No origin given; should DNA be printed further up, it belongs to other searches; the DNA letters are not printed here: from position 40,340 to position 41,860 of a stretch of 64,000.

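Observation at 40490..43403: Candidate Fkp-independent sugar import-and-activate (salvage) operon: mutarotase + FucP permease + nucleotidyltransferase/GHMP-kinase fusion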

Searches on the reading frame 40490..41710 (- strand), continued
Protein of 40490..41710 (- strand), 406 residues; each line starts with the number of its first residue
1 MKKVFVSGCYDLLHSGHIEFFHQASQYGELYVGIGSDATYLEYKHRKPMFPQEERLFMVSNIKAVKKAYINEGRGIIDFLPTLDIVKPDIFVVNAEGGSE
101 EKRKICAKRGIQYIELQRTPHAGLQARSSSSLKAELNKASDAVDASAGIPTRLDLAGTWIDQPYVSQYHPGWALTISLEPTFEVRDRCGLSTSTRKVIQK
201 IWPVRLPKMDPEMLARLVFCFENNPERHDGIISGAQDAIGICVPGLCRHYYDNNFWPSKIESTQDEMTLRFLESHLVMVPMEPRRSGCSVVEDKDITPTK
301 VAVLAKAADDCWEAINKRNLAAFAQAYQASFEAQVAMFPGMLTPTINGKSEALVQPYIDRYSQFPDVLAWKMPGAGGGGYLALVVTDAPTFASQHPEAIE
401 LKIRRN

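Call 39: find_related_loci(query=A2, collection=metagenome_contigs, flank=8000)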
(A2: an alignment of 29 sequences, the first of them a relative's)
Query A2 (379 aa) in metagenome_contigs; peptide patterns used: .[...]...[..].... (x = any residue, [..] = any of these).
600 stretches matched a pattern (row limit reached: there are more); 516 encode a relative of the query (tblastn E <= 1e-3); the best 80 are kept; 80 distinct loci.
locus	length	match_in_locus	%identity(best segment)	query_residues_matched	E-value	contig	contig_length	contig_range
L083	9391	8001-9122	53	3-377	1e-131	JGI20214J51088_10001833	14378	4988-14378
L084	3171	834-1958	51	3-379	5e-135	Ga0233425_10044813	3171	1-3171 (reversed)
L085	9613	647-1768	50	4-379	2e-129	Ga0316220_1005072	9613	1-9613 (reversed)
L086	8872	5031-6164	51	1-379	6e-129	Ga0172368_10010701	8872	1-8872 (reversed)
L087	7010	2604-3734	50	1-379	3e-127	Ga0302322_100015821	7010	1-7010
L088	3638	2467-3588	50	3-377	6e-130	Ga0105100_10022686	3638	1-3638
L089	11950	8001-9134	53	1-379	9e-125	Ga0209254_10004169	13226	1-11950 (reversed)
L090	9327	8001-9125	47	3-379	3e-123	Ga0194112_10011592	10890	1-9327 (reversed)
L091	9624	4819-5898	48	4-365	2e-118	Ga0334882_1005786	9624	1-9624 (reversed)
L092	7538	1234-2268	40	1-342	8e-78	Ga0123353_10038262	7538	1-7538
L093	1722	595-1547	60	1-379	3e-80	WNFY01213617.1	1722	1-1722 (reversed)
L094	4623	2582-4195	32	3-377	7e-36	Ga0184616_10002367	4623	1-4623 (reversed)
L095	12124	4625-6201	32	3-377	1e-34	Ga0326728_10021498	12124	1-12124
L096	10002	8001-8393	34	2-131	2e-15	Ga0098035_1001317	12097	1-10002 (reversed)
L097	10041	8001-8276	40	5-97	2e-13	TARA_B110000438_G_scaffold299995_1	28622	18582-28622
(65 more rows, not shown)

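Call 41: search_protein_families(library=pfam, proteins=[L081:9146-9775:+, L084:2030-3160:+, L085:1833-2486:-, L085:2558-4048:+, L087:1531-2466:+, L087:651-1523:+, L089:9916-11244:+, L092:235-1221:+, L092:2583-3395:+, L086:3850-4917:-], max_evalue=0.001)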
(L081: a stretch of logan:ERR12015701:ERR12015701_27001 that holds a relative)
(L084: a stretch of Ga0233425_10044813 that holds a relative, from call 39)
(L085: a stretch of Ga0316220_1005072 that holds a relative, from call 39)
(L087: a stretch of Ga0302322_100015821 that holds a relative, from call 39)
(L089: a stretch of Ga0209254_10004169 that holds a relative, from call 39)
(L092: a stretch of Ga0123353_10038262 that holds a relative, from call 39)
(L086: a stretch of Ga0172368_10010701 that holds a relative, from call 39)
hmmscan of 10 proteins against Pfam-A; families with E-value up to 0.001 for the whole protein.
L081:9146-9775:+ (209 aa): 0 families

L084:2030-3160:+ (376 aa): 1 family
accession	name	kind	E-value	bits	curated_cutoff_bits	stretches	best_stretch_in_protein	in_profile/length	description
PF20230.4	DUF6588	-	1.6e-41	142.9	27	1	1-374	1-317/319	Family of unknown function (DUF6588)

L085:1833-2486:- (217 aa): 0 families

L085:2558-4048:+ (496 aa): 4 families
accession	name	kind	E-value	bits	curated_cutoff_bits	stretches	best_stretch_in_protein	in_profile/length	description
PF02518.31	HATPase_c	-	7.8e-33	113.7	26.4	1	386-495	1-109/111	Histidine kinase-, DNA gyrase B-, and HSP90-like ATPase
PF00512.31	HisKA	-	2.2e-16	60.1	26.9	1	277-342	2-66/66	His Kinase A (phospho-acceptor) domain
PF00672.30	HAMP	-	7.6e-12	45.8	25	1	219-271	1-52/53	HAMP domain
PF13581.12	HATPase_c_2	-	0.00048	20.6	27.4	0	388-473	29-112/127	Histidine kinase-like ATPase domain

L087:1531-2466:+ (311 aa): 4 families
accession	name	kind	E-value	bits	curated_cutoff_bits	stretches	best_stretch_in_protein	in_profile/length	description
PF00294.29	PfkB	-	3.8e-46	158.2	25.8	1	24-291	24-297/302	pfkB family carbohydrate kinase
PF25270.1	Khk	-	1.1e-06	28.6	35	1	164-278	226-341/365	Prokaryotic ketohexokinase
PF01256.23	Carb_kinase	-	1.4e-06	28.4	27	1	145-277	77-213/242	NAD(P)H-hydrate dehydratase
PF08543.17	Phos_pyr_kin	-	0.00092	19.1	27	0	180-272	121-220/246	Phosphomethylpyrimidine kinase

L087:651-1523:+ (290 aa): 2 families
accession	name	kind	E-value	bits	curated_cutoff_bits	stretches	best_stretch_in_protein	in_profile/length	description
PF01116.26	F_bP_aldolase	-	1.8e-84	284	25.5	1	10-288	7-277/277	Fructose-bisphosphate aldolase class-II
PF05690.20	ThiG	-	9e-05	22.4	23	0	55-139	153-226/247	Thiazole biosynthesis protein ThiG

L089:9916-11244:+ (442 aa): 2 families
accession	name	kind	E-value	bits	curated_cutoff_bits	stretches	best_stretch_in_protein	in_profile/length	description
PF13635.12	DUF4143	-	2.2e-35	122.2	28.1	1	221-383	2-159/160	Domain of unknown function (DUF4143)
PF13173.12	AAA_14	-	2.1e-27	96.1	27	1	18-152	2-129/129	AAA domain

L092:235-1221:+ (328 aa): 1 family
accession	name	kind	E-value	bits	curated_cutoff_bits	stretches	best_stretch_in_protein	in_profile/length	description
PF01790.23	LGT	-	4.3e-08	33.2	24.9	1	176-312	107-239/240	Prolipoprotein diacylglyceryl transferase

L092:2583-3395:+ (270 aa): 1 family
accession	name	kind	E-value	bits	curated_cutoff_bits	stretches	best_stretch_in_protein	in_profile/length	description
PF04055.27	Radical_SAM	-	1.2e-09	39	29.5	1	28-133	1-108/166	Radical SAM superfamily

L086:3850-4917:- (355 aa): 6 families
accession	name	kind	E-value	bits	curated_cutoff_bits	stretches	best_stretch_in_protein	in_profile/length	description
PF13649.12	Methyltransf_25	-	1.1e-08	36.1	27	1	136-227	1-82/97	Methyltransferase domain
PF08242.18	Methyltransf_12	-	2.6e-07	31.7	30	1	137-228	1-84/98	Methyltransferase domain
PF08241.18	Methyltransf_11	-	5.1e-07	30.7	21.2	1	138-229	2-80/95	Methyltransferase domain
PF13847.12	Methyltransf_31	-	5.2e-07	29.9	27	1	134-230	5-95/145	Methyltransferase domain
PF13489.12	Methyltransf_23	-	1e-06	29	27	1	125-230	14-102/164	Methyltransferase domain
PF01209.24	Ubie_methyltran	-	0.00039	20.3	20.1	1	130-213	45-120/233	ubiE/COQ5 methyltransferase family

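Call 42: search_protein_families(library=pfam, proteins=[L095:38-1807:+, L095:1843-3414:+, L095:3490-4533:+, L095:4640-5392:+, L095:5392-6219:+, L095:6281-6910:+, L095:7133-9088:+, L094:1988-4162:-, L094:346-1374:+, L083:4709-5698:+], max_evalue=0.001)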
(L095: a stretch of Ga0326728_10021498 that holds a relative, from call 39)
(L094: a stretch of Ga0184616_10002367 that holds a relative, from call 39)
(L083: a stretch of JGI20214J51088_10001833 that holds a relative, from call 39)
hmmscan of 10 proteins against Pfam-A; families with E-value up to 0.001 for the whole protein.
L095:38-1807:+ (589 aa): 3 families
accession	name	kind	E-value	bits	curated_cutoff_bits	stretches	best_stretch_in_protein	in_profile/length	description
PF01055.32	Glyco_hydro_31_2nd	-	7.7e-79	265.8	23.5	1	145-454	1-327/328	Glycosyl hydrolases family 31 TIM-barrel domain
PF21365.3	Glyco_hydro_31_3rd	-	3.6e-23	82.3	24.4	1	463-547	1-85/87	Glycosyl hydrolase family 31 C-terminal domain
PF13802.12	Gal_mutarotas_2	-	4.2e-18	66.7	27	1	26-103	101-184/184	Glycosyl hydrolase 31 N-terminal galactose mutarotase-like domain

L095:1843-3414:+ (523 aa): 2 families
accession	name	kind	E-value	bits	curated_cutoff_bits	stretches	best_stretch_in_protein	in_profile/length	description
PF01120.23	Alpha_L_fucos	-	8.9e-86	288.9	25.2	1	32-405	8-345/345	Alpha-L-fucosidase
PF16757.11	Fucosidase_C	-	4.7e-12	46.7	25.6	1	441-520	6-87/88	Alpha-L-fucosidase C-terminal domain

L095:3490-4533:+ (347 aa): 6 families
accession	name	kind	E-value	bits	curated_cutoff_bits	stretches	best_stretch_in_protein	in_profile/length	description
PF01370.27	Epimerase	-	1.7e-35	123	20.9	1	19-255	1-229/240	NAD dependent epimerase/dehydratase family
PF16363.11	GDP_Man_Dehyd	-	5.2e-17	62.8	27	1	21-327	2-331/332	GDP-mannose 4,6 dehydratase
PF01073.25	3Beta_HSD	-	1.2e-07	31.5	22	1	20-197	1-185/280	3-beta hydroxysteroid dehydrogenase/isomerase family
PF05368.20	NmrA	-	1.6e-07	31.6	27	1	16-148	2-123/298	NmrA-like family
PF13460.12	NAD_binding_10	-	0.00021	21.6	27.2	1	23-140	1-106/184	NAD(P)H-binding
PF07993.18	NAD_binding_4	-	0.00066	19.3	20.1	0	85-195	92-209/258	Male sterility protein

L095:4640-5392:+ (250 aa): 0 families

L095:5392-6219:+ (275 aa): 1 family
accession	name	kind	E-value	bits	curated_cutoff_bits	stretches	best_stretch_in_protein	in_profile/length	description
PF01467.32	CTP_transf_like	-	1.3e-15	58.2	21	1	144-208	1-63/133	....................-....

L095:6281-6910:+ (209 aa): 1 family
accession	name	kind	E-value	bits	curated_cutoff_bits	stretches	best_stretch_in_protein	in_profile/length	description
PF05025.18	RbsD_FucU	-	4.1e-05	24.5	25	1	54-183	11-134/138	RbsD / FucU transport protein family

L095:7133-9088:+ (651 aa): 3 families
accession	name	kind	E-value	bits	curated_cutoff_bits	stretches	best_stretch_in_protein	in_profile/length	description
PF07944.18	Beta-AFase-like_GH127_cat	-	1.1e-113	380.5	24.9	1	65-437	1-375/376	Beta-L-arabinofuranosidase, GH127 catalytic domain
PF20736.2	Glyco_hydro127M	-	8.2e-26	90.4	24.2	1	448-542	2-95/95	Beta-L-arabinofuranosidase, GH127 middle domain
PF16375.10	DUF4986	-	7.6e-06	26.9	29.5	1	594-644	29-84/84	Domain of unknown function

L094:1988-4162:- (724 aa): 0 families

L094:346-1374:+ (342 aa): 4 families
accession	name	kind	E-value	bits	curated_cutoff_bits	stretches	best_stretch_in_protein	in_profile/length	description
PF13377.12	Peripla_BP_3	-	1.3e-36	126.7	26.5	1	171-331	4-167/167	Periplasmic binding protein-like domain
PF00532.27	Peripla_BP_1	-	4e-31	109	22.2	1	59-302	1-257/281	Periplasmic binding proteins and sugar binding domain of LacI family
PF13407.12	Peripla_BP_4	-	3.9e-23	82.7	35.1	1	62-308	1-256/258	Periplasmic binding protein domain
PF00356.27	LacI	-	7.7e-17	61.3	27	1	3-48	1-46/46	Bacterial regulatory proteins, lacI family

L083:4709-5698:+ (329 aa): 9 families
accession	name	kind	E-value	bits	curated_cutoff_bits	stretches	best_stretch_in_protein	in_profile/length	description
PF01370.27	Epimerase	-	2.8e-51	174.7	20.9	1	12-252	1-240/240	NAD dependent epimerase/dehydratase family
PF16363.11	GDP_Man_Dehyd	-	1.1e-45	157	27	1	13-320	1-331/332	GDP-mannose 4,6 dehydratase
PF01073.25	3Beta_HSD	-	8.8e-19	68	22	1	13-268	1-250/280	3-beta hydroxysteroid dehydrogenase/isomerase family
PF02719.21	Polysacc_synt_2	-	1e-16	61.4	20.2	1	12-208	1-189/293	Polysaccharide biosynthesis protein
PF13460.12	NAD_binding_10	-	1.4e-10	41.8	27.2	1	16-144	1-114/184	NAD(P)H-binding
PF05368.20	NmrA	-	2.6e-09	37.5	27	1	9-129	2-107/298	NmrA-like family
PF07993.18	NAD_binding_4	-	3e-09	36.8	20.1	1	14-232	1-257/258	Male sterility protein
PF00106.31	adh_short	-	3.7e-05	23.7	26.6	1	12-79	3-71/195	short chain dehydrogenase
PF04321.23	RmlD_sub_bind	-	3.7e-05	23.4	27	1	11-169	2-141/287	RmlD substrate binding domain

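Call 48: list_cluster_members(proteins=[P0126, P0129, P0135, P0136, P0142, P0143, P0145, P0149, P0154, P0155])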
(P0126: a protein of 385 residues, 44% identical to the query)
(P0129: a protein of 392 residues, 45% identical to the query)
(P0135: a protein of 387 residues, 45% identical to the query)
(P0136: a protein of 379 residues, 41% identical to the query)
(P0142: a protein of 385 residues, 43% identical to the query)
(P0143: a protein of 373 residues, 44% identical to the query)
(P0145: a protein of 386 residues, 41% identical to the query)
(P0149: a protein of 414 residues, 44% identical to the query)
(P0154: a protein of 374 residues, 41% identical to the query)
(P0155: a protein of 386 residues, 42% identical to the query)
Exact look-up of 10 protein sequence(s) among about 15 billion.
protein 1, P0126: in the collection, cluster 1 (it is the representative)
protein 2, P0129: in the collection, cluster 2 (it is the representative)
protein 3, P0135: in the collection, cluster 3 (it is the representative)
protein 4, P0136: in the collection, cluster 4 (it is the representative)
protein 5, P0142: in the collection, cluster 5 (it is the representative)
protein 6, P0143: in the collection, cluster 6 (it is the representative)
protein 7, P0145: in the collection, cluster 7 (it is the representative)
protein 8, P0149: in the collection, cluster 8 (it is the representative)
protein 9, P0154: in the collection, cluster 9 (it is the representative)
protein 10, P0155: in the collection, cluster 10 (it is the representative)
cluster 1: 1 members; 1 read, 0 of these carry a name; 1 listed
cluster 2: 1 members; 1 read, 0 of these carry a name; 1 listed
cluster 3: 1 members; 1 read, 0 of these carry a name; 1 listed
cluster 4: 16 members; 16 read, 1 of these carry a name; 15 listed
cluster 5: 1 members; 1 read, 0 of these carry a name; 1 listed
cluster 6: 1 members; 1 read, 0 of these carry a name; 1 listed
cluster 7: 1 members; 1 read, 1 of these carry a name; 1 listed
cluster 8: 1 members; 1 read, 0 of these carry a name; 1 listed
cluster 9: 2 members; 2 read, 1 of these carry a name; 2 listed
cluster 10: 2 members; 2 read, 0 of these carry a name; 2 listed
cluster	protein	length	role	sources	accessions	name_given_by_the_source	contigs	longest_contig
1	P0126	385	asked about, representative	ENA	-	-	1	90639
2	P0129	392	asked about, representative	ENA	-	-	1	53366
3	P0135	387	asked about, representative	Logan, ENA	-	-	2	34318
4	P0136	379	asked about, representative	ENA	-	-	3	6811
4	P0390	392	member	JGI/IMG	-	cytidyltransferase-like protein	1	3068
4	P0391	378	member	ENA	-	-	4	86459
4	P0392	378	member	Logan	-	-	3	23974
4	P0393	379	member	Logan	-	-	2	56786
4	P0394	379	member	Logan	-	-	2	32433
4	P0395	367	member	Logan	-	-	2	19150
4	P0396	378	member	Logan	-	-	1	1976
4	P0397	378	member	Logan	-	-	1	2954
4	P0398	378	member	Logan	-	-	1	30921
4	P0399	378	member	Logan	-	-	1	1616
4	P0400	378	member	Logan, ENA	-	-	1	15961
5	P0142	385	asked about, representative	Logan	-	-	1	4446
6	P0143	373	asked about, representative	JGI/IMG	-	-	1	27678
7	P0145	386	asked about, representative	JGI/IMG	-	cytidyltransferase-like protein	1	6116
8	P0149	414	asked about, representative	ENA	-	-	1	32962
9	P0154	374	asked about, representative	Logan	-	-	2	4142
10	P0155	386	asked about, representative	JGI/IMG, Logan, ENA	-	-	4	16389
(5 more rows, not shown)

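Call 59: search_protein_families(library=ncbifam, proteins=[L004:9217-10380:+, L080:8840-10048:+, L042:9563-10807:+, L081:11857-13146:+, L086:6524-7750:-, L086:6167-6508:+, L004:3224-4336:+, L045:6920-7993:+, L045:10248-11315:+, L095:6281-6910:+], max_evalue=0.00001)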
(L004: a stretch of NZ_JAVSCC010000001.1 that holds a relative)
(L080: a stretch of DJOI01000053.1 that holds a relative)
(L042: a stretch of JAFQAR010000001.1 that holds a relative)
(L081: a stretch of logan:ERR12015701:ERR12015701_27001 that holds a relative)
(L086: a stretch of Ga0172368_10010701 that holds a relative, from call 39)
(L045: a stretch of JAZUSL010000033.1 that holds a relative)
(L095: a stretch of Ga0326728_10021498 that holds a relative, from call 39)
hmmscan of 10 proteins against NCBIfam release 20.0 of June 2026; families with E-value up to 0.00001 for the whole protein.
L004:9217-10380:+ (388 aa): 4 families
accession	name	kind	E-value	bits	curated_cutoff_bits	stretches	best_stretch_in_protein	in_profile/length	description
TIGR00885.1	fucP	equivalog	1.7e-87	294.3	280.4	2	4-161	1-158/410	L-fucose:H+ symporter permease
NF007524.0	PRK10133.1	equivalog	3.9e-72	243.5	427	2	2-161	22-181/438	L-fucose:H+ symporter permease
TIGR01272.1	gluP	subfamily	2.4e-49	168.5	202.55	1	88-377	1-308/310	glucose/galactose MFS transporter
NF046060.1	NagP_SO3503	equivalog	2.3e-40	138.8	625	1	5-382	5-417/423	N-acetylglucosamine MFS transporter NagP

L080:8840-10048:+ (402 aa): 4 families
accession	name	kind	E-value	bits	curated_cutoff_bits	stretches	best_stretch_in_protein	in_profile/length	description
TIGR00885.1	fucP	equivalog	7.4e-95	318.5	280.4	2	11-168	1-158/410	L-fucose:H+ symporter permease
NF007524.0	PRK10133.1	equivalog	9.4e-76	255.4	427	2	6-169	19-182/438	L-fucose:H+ symporter permease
TIGR01272.1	gluP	subfamily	9.2e-52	176.5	202.55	1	101-388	7-308/310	glucose/galactose MFS transporter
NF046060.1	NagP_SO3503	equivalog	1.8e-38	132.6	625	1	11-398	4-422/423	N-acetylglucosamine MFS transporter NagP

L042:9563-10807:+ (415 aa): 4 families
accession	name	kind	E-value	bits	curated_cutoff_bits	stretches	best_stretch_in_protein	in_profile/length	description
TIGR00885.1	fucP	equivalog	6e-173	575.7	280.4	1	2-415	1-408/410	L-fucose:H+ symporter permease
NF007524.0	PRK10133.1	equivalog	5.4e-76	256.2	427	1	1-414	23-428/438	L-fucose:H+ symporter permease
TIGR01272.1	gluP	subfamily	5.6e-41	141.1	202.55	1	86-414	1-310/310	glucose/galactose MFS transporter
NF046060.1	NagP_SO3503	equivalog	2.3e-35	122.3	625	1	3-414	5-414/423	N-acetylglucosamine MFS transporter NagP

L081:11857-13146:+ (429 aa): 6 families
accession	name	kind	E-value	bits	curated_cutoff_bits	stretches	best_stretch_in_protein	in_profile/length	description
TIGR00885.1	fucP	equivalog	8.2e-121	404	280.4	1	13-414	2-409/410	L-fucose:H+ symporter permease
NF007524.0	PRK10133.1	equivalog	9.7e-109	364.1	427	1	3-414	15-430/438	L-fucose:H+ symporter permease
TIGR01272.1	gluP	subfamily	9.5e-49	166.6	202.55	1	96-412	1-310/310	glucose/galactose MFS transporter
NF046060.1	NagP_SO3503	equivalog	5.8e-36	124.3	625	1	11-418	3-420/423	N-acetylglucosamine MFS transporter NagP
TIGR00893.1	2A0114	subfamily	1.1e-07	31.2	395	0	38-109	18-87/399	D-galactonate transporter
TIGR00805.1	oat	subfamily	6.2e-06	24.5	280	0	20-96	39-115/639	OAT family organic anion transporter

L086:6524-7750:- (408 aa): 6 families
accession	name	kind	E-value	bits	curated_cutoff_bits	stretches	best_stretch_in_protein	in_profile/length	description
TIGR00885.1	fucP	equivalog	2.7e-95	320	280.4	1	16-401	1-408/410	L-fucose:H+ symporter permease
NF007524.0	PRK10133.1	equivalog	1.4e-79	268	427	1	12-401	20-429/438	L-fucose:H+ symporter permease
TIGR01272.1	gluP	subfamily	1.2e-58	199.1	202.55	1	100-400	1-310/310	glucose/galactose MFS transporter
NF046060.1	NagP_SO3503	equivalog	2.9e-48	164.9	625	1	16-408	4-422/423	N-acetylglucosamine MFS transporter NagP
TIGR00880.1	2_A_01_02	superfamily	2.8e-08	34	131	1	66-203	11-136/141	multidrug resistance protein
TIGR00879.1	SP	subfamily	8.1e-07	28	237.8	1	38-186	95-224/510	sugar porter family MFS transporter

L086:6167-6508:+ (113 aa): 1 family
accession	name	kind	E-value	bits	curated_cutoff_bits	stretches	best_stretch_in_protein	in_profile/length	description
TIGR02625.1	YiiL_rotase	equivalog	2.4e-09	37.4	99.6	1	9-111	1-100/102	L-rhamnose mutarotase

L004:3224-4336:+ (370 aa): 10 families
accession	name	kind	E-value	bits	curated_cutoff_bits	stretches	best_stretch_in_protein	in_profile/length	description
TIGR01472.1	gmd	equivalog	2.8e-154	513.4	415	1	5-345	1-340/342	GDP-mannose 4,6-dehydratase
TIGR01181.1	dTDP_gluc_dehyt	equivalog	2.4e-30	105.7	365.1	1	9-269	4-263/321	dTDP-glucose 4,6-dehydratase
TIGR04180.1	EDH_00030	hypoth_equivalog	1.8e-27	96.2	475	1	8-273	2-262/297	NAD-dependent 4,6-dehydratase LegB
TIGR01179.1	galE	equivalog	3.1e-20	72.3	262.3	1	8-337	3-319/332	UDP-glucose 4-epimerase GalE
TIGR02622.1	CDP_4_6_dhtase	equivalog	1.5e-19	70.4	278.45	1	4-172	4-172/352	CDP-glucose 4,6-dehydratase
NF007582.0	PRK10217.1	equivalog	3e-15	56.2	698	1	9-243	6-245/355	dTDP-glucose 4,6-dehydratase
NF007490.0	PRK10084.1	subfamily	1.1e-14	54.2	649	1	9-241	5-250/361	dTDP-glucose 4,6-dehydratase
NF007956.0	PRK10675.1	subfamily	1.8e-07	30.6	394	0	8-169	4-164/338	UDP-glucose 4-epimerase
TIGR01214.1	rmlD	equivalog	9.2e-07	28.2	224.05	1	8-203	3-169/285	dTDP-4-dehydrorhamnose reductase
NF052578.1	StrlDmthSdmBMthl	equivalog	6.1e-06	26.2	600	0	7-160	3-140/328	sterol demethylase protein SdmB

L045:6920-7993:+ (357 aa): 6 families
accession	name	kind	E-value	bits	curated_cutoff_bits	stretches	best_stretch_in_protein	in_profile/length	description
NF047922.1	GDPFucSynFcl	equivalog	2.4e-128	427.9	500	2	4-198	2-195/308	GDP-L-fucose synthase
TIGR01181.1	dTDP_gluc_dehyt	equivalog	2.1e-17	63.2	365.1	2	236-357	203-314/321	dTDP-glucose 4,6-dehydratase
NF007490.0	PRK10084.1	subfamily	3.6e-10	39.4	649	1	236-357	219-337/361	dTDP-glucose 4,6-dehydratase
TIGR04180.1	EDH_00030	hypoth_equivalog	8.2e-10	38.2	475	1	60-190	73-194/297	NAD-dependent 4,6-dehydratase LegB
TIGR01179.1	galE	equivalog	2.7e-09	36.3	262.3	1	38-173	52-182/332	UDP-glucose 4-epimerase GalE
NF007582.0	PRK10217.1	equivalog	3.3e-08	33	698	0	233-357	209-334/355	dTDP-glucose 4,6-dehydratase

L045:10248-11315:+ (355 aa): 5 families
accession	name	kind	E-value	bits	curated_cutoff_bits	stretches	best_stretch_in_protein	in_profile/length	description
TIGR01479.1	GMP_PMI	equivalog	8.4e-82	275.4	372.95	1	7-352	4-340/467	mannose-1-phosphate guanylyltransferase/mannose-6-phosphate isomerase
NF012004.0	PRK15460.1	equivalog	2.1e-62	211.4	859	1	6-351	8-349/478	mannose-1-phosphate guanyltransferase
TIGR01099.1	galU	equivalog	3.4e-07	30.1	326.8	0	6-68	4-62/261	UTP--glucose-1-phosphate uridylyltransferase GalU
TIGR03992.1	Arch_glmU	subfamily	4.1e-06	25.9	292.1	1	6-207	3-173/393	bifunctional sugar-1-phosphate nucleotidylyltransferase/acetyltransferase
TIGR00453.1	ispD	equivalog_domain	7.1e-06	25.6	181.3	0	6-73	2-63/219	2-C-methyl-D-erythritol 4-phosphate cytidylyltransferase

L095:6281-6910:+ (209 aa): 0 families
